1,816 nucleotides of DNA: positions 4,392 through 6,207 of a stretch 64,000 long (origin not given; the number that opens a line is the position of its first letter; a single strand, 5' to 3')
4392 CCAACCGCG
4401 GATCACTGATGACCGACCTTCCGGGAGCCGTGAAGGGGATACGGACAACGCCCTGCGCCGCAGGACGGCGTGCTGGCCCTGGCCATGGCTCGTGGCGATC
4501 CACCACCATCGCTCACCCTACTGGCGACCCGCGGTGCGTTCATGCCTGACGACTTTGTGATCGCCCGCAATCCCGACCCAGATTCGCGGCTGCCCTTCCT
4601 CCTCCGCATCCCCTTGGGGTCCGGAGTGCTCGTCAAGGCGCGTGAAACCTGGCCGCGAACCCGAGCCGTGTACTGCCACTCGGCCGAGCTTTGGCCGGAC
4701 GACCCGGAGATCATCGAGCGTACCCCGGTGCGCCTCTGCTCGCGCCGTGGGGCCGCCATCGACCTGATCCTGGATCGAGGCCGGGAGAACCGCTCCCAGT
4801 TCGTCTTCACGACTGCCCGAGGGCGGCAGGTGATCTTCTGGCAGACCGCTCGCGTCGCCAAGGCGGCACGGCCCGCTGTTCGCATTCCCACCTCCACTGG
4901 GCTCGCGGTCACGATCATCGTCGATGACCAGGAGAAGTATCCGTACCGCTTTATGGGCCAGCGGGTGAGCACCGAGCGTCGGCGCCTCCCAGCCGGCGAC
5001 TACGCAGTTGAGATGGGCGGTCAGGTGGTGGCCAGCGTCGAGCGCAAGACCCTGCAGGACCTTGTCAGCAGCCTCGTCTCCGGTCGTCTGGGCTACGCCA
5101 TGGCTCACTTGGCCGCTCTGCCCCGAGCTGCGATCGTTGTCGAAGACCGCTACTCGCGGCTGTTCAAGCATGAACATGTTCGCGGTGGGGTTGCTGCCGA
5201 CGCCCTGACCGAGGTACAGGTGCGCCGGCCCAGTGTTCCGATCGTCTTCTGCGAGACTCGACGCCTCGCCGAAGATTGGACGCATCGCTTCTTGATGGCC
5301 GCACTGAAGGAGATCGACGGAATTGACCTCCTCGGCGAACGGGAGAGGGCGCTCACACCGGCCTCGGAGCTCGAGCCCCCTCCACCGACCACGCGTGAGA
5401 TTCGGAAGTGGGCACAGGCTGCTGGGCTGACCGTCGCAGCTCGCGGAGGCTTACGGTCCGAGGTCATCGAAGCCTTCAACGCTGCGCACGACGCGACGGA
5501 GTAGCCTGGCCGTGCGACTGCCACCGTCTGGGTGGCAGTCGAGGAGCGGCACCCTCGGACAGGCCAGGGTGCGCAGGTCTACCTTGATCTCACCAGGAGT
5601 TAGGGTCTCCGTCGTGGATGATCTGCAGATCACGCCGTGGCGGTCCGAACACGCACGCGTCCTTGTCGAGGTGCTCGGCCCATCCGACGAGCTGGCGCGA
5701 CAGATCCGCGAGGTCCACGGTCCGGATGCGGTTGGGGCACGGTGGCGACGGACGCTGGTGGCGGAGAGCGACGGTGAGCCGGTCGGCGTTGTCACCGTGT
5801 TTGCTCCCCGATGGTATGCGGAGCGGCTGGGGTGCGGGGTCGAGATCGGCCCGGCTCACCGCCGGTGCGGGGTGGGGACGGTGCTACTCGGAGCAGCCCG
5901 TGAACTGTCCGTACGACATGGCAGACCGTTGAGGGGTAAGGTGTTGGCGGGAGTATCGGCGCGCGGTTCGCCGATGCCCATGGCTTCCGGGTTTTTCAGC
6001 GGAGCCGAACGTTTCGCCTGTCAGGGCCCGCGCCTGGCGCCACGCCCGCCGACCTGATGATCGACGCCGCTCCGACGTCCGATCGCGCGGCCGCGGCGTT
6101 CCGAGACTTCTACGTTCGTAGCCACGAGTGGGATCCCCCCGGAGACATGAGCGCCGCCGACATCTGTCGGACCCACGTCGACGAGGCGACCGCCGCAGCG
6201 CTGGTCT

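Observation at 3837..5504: RHH-ParE toxin-antitoxin pair directly followed by an ERCC4-nuclease / Lsr2-DNA-binding fusion protein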

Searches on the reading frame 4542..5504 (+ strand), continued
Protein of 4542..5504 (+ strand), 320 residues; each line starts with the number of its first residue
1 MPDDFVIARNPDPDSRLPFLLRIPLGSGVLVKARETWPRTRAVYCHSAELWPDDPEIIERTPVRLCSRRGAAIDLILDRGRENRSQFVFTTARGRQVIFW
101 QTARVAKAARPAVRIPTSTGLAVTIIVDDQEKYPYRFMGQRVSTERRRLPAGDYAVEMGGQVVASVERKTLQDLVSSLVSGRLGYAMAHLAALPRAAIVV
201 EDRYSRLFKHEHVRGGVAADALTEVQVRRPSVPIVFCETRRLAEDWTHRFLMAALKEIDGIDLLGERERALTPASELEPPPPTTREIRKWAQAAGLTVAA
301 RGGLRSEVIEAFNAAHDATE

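Call 53: get_annotated_region(hit=H9, flank=9000)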
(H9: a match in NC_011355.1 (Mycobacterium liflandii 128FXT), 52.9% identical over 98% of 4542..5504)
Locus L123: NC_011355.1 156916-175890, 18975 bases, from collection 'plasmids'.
description: Mycobacterium liflandii 128FXT plasmid pMUM002, complete sequence
organism: Mycobacterium liflandii 128FXT (NCBI taxid 459424)
taxonomy: Bacteria; Actinomycetota; Actinomycetes; Mycobacteriales; Mycobacteriaceae; Mycobacterium; Mycobacterium liflandii; Mycobacterium liflandii 128FXT
host: -; source: -; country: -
typing (MOB-suite, as given by PLSDB): non-mobilizable; replicon rep_cluster_441
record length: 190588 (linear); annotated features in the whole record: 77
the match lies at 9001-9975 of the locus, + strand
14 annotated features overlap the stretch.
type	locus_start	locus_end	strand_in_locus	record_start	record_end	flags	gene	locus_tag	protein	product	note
CDS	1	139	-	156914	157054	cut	-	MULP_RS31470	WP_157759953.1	hypothetical protein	-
CDS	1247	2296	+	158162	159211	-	-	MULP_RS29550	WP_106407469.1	ketoacyl-ACP synthase III family protein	-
CDS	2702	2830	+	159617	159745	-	-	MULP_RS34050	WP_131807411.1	transposase family protein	-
CDS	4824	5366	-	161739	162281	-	-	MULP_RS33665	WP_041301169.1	hypothetical protein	-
CDS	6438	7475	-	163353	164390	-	-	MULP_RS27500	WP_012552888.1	tyrosine-type recombinase/integrase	GO:0015074 - DNA integration [Evidence IEA]; GO:0006310 - DNA recombination [Evidence IEA]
CDS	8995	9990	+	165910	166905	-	-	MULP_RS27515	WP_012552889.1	ERCC4 domain-containing protein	-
CDS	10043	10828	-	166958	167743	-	istB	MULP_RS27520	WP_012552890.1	IS21-like element helper ATPase IstB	-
CDS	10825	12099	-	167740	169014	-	-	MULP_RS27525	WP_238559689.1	IS21 family transposase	-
CDS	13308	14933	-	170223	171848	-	-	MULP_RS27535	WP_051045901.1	DEAD/DEAH box helicase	-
CDS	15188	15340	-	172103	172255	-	-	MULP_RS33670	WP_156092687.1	hypothetical protein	-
CDS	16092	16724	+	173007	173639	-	-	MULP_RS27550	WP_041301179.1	hypothetical protein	-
CDS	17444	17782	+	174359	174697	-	-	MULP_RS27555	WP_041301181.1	hypothetical protein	-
CDS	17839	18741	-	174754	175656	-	-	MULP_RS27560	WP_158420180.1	hypothetical protein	-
CDS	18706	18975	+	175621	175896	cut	-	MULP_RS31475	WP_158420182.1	hypothetical protein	-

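Call 68: search_protein_families(library=padloc, alignment_id=A6, max_evalue=0.00001)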
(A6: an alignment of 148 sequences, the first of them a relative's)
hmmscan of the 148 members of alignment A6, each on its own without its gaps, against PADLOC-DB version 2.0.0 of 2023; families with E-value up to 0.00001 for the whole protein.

A. member 1, L001:2-691:- (230 aa): 0 families

B. families by the number of members that match (of 148 scanned): 78 families (the first 25 are shown)
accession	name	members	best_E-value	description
PDLC01096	C3a212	3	1e-18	SNc+LTD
PDLC00530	JetD1|JetD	2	2.9e-124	DUF2220; DUF3322; DUF2399 domain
PDLC04899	PDC-S07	2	1.1e-29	-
PDLC04134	mad2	2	1.2e-20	mads_2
PDLC02851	DpdE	1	9.3e-95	DpdE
PDLC00522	JetD1|JetD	1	2.8e-67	DUF2220; DUF3322; DUF2399 domain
PDLC02850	DpdE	1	1.4e-56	DpdE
PDLC02842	DpdE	1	3.4e-56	DpdE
PDLC02849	DpdE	1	3.5e-53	DpdE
PDLC02845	DpdE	1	8.8e-49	DpdE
PDLC00523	JetD1|JetD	1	3.2e-41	DUF2220; DUF3322; DUF2399 domain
PDLC01097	C3a214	1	2.2e-37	GlgB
PDLC00520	JetD1|JetD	1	1.2e-32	DUF2220; DUF3322; DUF2399 domain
PDLC00633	ZorD1|ZorD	1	2.1e-32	"SWI2/SNF2 helicase, Mrr-like nuclease"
PDLC00407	ThsA1|ThsA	1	4e-30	STALD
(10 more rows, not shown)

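Call 69: search_protein_families(library=padloc, alignment_id=A7, max_evalue=0.00001)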
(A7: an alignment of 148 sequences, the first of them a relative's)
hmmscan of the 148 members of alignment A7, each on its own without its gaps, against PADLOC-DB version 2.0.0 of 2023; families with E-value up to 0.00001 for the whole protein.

A. member 1, L028:7290-8075:- (262 aa): 0 families

B. families by the number of members that match (of 148 scanned): 117 families (the first 25 are shown)
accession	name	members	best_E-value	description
PDLC04135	mad3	3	1e-27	mads_3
PDLC04134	mad2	3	3.5e-23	mads_2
PDLC02980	AriA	2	4.5e-16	-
PDLC04140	mad8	2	5.1e-11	mads_8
PDLC01851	CARF3--CARF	2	8.1e-09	-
PDLC02851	DpdE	1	2.2e-237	DpdE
PDLC03928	PsyrT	1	6.2e-220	-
PDLC02842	DpdE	1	5e-135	DpdE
PDLC02850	DpdE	1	1.6e-121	DpdE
PDLC02849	DpdE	1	5.9e-118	DpdE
PDLC03963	SoFic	1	4.7e-114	-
PDLC00633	ZorD1|ZorD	1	8.9e-101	"SWI2/SNF2 helicase, Mrr-like nuclease"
PDLC02845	DpdE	1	5.4e-99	DpdE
PDLC02864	DpdF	1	5.2e-94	DpdF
PDLC02870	DpdF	1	1.7e-88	DpdF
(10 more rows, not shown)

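Call 76: fold_search(model_id=the predicted structure, library=viral)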
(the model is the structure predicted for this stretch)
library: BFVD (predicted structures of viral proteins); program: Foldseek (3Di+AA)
matches with E <= 10: 908; with E <= 0.001: 10
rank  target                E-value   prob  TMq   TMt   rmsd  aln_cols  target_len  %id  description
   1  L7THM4                7.1e-08  1.00  0.39  0.75   2.7       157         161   21  ERCC4 domain-containing protein EP364R [Halorubrum sodomense tailed virus 2]
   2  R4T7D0                5.9e-07  1.00  0.33  0.27   7.8       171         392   17  (no name in the UniProt tables at hand)
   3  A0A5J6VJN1            1.2e-06  1.00  0.36  0.48  14.8       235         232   15  ERCC4 domain-containing protein EP364R [Megaviridae environmental sample]
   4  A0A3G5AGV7            2.5e-06  1.00  0.34  0.26  13.2       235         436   16  ERCC4 domain-containing protein EP364R [Sylvanvirus sp.]
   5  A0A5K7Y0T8            2.9e-06  1.00  0.35  0.36  16.7       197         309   21  ERCC4 domain-containing protein EP364R [Abalone asfa-like virus]
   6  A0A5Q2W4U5            9.3e-06  1.00  0.34  0.49   8.7       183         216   23  (no name in the UniProt tables at hand)
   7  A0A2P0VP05            1.0e-05  1.00  0.34  0.48   5.3       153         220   23  ERCC4 domain-containing protein EP364R [Tetraselmis virus 1]
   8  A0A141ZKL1            1.8e-05  1.00  0.34  0.27  17.7       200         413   16  (no name in the UniProt tables at hand)
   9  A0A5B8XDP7            2.0e-05  1.00  0.37  0.65   3.0       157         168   20  ERCC4 domain-containing protein EP364R [African swine fever virus]
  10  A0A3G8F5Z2            1.0e-04  1.00  0.29  0.53   5.1       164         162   15  (no name in the UniProt tables at hand)
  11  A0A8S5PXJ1            6.3e-03  0.15  0.14  0.12  23.1       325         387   10  Dot/Icm secretion system ATPase DotB [Podoviridae sp. ctFbF42]
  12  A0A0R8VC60            1.5e-02  0.82  0.12  0.24  16.9       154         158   27  (no name in the UniProt tables at hand)
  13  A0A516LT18            2.3e-02  1.00  0.25  0.11   3.7       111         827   11  (no name in the UniProt tables at hand)
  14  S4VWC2                2.7e-02  0.08  0.13  0.06  25.7       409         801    9  AAA ATPase domain containing protein [Pandoravirus dulcis]
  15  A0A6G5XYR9            2.7e-02  0.04  0.09  0.05  33.2       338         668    9  (no name in the UniProt tables at hand)
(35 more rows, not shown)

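Call 81: get_annotated_region(hit=H1, flank=7000)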
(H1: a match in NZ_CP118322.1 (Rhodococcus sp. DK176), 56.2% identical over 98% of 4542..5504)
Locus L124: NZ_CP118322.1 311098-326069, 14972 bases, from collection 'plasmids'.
description: Rhodococcus sp. DK176 plasmid pDK3, complete sequence
organism: Rhodococcus sp. DK176 (NCBI taxid 3027223)
taxonomy: Bacteria; Actinomycetota; Actinomycetes; Mycobacteriales; Nocardiaceae; Rhodococcus; Rhodococcus sp. DK176
host: -; source: pure culture,crude oil-contaminated soil; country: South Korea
typing (MOB-suite, as given by PLSDB): non-mobilizable
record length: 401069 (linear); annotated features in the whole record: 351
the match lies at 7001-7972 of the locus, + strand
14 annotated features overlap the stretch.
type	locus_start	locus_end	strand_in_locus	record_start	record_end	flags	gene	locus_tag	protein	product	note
CDS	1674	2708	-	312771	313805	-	-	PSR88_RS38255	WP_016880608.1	TniQ family protein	-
CDS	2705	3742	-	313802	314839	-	-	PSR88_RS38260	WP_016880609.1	ATP-binding protein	-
CDS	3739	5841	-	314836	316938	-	-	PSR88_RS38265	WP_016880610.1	Mu transposase C-terminal domain-containing protein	-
CDS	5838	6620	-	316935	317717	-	-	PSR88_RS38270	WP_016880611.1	TnsA-like heteromeric transposase endonuclease subunit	-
CDS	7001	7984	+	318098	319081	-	-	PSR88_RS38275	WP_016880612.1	histone-like nucleoid-structuring protein Lsr2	-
CDS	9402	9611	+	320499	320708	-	-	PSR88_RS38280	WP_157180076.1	hypothetical protein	-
CDS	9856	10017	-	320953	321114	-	-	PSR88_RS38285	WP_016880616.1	hypothetical protein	-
CDS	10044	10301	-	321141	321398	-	-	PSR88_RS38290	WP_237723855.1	hypothetical protein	-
CDS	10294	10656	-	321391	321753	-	-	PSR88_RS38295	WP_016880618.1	WhiB family transcriptional regulator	-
CDS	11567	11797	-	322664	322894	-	-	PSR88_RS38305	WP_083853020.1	DUF2188 domain-containing protein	-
CDS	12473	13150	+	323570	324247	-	-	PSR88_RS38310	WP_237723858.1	hypothetical protein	-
CDS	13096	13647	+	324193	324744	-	-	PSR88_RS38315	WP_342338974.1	hypothetical protein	-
CDS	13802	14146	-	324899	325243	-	-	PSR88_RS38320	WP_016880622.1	hypothetical protein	-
CDS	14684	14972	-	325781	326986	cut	-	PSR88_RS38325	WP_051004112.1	GNAT family N-acetyltransferase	-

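Call 82: get_annotated_region(hit=H5, flank=7000)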
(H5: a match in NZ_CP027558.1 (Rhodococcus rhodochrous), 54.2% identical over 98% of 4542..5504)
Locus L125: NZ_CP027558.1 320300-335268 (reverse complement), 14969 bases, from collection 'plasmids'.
description: Rhodococcus rhodochrous strain BX2 plasmid unnamed1, complete sequence
organism: Rhodococcus rhodochrous (NCBI taxid 1829)
taxonomy: Bacteria; Actinomycetota; Actinomycetes; Mycobacteriales; Nocardiaceae; Rhodococcus; Rhodococcus rhodochrous
host: -; source: mixed culture,sewage tank; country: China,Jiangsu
typing (MOB-suite, as given by PLSDB): non-mobilizable
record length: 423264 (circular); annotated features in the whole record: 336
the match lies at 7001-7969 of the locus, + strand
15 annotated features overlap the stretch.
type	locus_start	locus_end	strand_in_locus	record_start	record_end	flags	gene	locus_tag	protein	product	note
CDS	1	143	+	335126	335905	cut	-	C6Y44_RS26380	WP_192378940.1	ABC transporter ATP-binding protein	-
CDS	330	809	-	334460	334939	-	-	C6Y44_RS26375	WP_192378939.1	carboxymuconolactone decarboxylase family protein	-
CDS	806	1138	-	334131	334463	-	-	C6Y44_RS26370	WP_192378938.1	GNAT family N-acetyltransferase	-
CDS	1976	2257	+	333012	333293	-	-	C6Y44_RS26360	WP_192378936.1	type II toxin-antitoxin system RelE/ParE family toxin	-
CDS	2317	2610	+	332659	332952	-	-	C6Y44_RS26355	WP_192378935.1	HigA family addiction module antitoxin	-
CDS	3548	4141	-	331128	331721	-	-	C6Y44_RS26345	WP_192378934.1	hypothetical protein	-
CDS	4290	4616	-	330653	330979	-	-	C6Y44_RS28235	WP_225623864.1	hypothetical protein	-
CDS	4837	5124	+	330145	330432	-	-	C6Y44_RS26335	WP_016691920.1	helix-turn-helix transcriptional regulator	-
CDS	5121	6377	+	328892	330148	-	-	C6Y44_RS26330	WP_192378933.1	type II toxin-antitoxin system HipA family toxin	-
CDS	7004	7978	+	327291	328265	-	-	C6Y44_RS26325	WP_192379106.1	ERCC4 domain-containing protein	-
CDS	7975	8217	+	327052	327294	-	-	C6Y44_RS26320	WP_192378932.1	hypothetical protein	-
CDS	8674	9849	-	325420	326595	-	-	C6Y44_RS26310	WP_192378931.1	ATP-binding protein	-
CDS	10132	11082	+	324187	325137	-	-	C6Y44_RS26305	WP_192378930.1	phosphatidylserine/phosphatidylglycerophosphate/ cardiolipin synthase family protein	-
CDS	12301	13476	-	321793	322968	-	-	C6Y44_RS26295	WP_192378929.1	zinc-dependent alcohol dehydrogenase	-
CDS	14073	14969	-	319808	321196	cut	-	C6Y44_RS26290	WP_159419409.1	NAD-dependent succinate-semialdehyde dehydrogenase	-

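Call 83: get_annotated_region(hit=H22, flank=7000)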
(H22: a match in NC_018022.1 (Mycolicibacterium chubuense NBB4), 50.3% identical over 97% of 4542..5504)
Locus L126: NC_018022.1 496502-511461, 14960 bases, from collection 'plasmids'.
description: Mycolicibacterium chubuense NBB4 plasmid pMYCCH.01, complete sequence
organism: Mycolicibacterium chubuense NBB4 (NCBI taxid 710421)
taxonomy: Bacteria; Actinomycetota; Actinomycetes; Mycobacteriales; Mycobacteriaceae; Mycolicibacterium; Mycolicibacterium chubuense; Mycolicibacterium chubuense NBB4
host: -; source: -; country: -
typing (MOB-suite, as given by PLSDB): mobilizable; relaxase MOBF,MOBF
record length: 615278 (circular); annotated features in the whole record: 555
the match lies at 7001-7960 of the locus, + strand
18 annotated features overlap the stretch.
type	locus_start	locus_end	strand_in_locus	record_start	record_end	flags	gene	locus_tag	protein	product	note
CDS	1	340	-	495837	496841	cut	-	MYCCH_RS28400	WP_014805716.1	AraC family transcriptional regulator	GO:0006355 - regulation of DNA-templated transcription [Evidence IEA]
CDS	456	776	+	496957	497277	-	-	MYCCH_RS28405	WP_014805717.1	2Fe-2S iron-sulfur cluster-binding protein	-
CDS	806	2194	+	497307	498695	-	-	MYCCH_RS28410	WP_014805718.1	cytochrome P450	-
CDS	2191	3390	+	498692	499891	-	-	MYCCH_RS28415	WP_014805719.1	FAD-dependent oxidoreductase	-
CDS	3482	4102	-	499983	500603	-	-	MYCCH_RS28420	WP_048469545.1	TetR/AcrR family transcriptional regulator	-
CDS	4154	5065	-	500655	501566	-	-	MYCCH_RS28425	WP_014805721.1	alpha/beta hydrolase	-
CDS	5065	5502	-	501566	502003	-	-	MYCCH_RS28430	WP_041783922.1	PaaI family thioesterase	-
CDS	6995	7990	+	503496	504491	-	-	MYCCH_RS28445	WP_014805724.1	ERCC4 domain-containing protein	-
CDS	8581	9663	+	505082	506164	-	-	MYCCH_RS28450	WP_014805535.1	IS110 family transposase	-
CDS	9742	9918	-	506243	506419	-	-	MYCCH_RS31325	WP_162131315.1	hypothetical protein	-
CDS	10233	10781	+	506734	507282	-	-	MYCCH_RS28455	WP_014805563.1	hypothetical protein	-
CDS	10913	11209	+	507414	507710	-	-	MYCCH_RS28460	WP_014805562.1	hypothetical protein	-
CDS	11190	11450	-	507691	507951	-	-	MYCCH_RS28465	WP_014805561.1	helix-turn-helix transcriptional regulator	-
CDS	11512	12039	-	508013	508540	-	-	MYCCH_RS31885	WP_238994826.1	hypothetical protein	-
CDS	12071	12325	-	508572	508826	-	-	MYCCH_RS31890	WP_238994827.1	hypothetical protein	-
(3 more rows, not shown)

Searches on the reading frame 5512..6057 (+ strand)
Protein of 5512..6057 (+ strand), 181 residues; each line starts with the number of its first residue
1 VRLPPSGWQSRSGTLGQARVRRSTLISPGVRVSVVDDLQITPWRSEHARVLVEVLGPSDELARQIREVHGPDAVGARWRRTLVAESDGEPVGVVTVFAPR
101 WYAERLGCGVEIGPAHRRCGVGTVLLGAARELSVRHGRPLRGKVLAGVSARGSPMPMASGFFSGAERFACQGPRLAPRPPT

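Call 3: search_protein_families(library=pfam, proteins=[window:5512-6057:+], max_evalue=0.1)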
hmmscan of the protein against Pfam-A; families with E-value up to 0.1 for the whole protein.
window:5512-6057:+ (181 aa): 2 families
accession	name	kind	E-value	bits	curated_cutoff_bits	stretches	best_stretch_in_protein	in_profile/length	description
PF00583.31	Acetyltransf_1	-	1.8e-06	28.6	20.7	1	78-136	32-91/116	Acetyltransferase (GNAT) family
PF13508.13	Acetyltransf_7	-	2.6e-05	24.9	27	1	79-132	3-56/84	Acetyltransferase (GNAT) domain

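Call 4: search_protein_families(library=ncbifam, proteins=[window:5512-6057:+], max_evalue=0.1)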
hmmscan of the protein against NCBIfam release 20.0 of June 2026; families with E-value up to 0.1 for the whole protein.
window:5512-6057:+ (181 aa): 1 family
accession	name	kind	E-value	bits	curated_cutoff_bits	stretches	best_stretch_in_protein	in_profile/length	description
NF000487.1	stat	exception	0.021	14.3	420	1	79-136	78-136/189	streptothricin N-acetyltransferase STAT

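Call 6: search_protein_families(library=padloc, proteins=[window:5512-6057:+], max_evalue=0.1)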
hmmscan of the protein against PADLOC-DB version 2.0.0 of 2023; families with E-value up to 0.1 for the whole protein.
window:5512-6057:+ (181 aa): 0 families

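Call 7: search_protein_families(library=phrogs, proteins=[window:5512-6057:+], max_evalue=0.1)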
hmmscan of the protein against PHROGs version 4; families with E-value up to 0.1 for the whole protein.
window:5512-6057:+ (181 aa): 2 families
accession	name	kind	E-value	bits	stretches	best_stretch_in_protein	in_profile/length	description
phrog_1249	-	other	0.0067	17.2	1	80-131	60-116/180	acetyltransferase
phrog_20545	-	tail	0.02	14.7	1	19-50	15-46/538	tail sheath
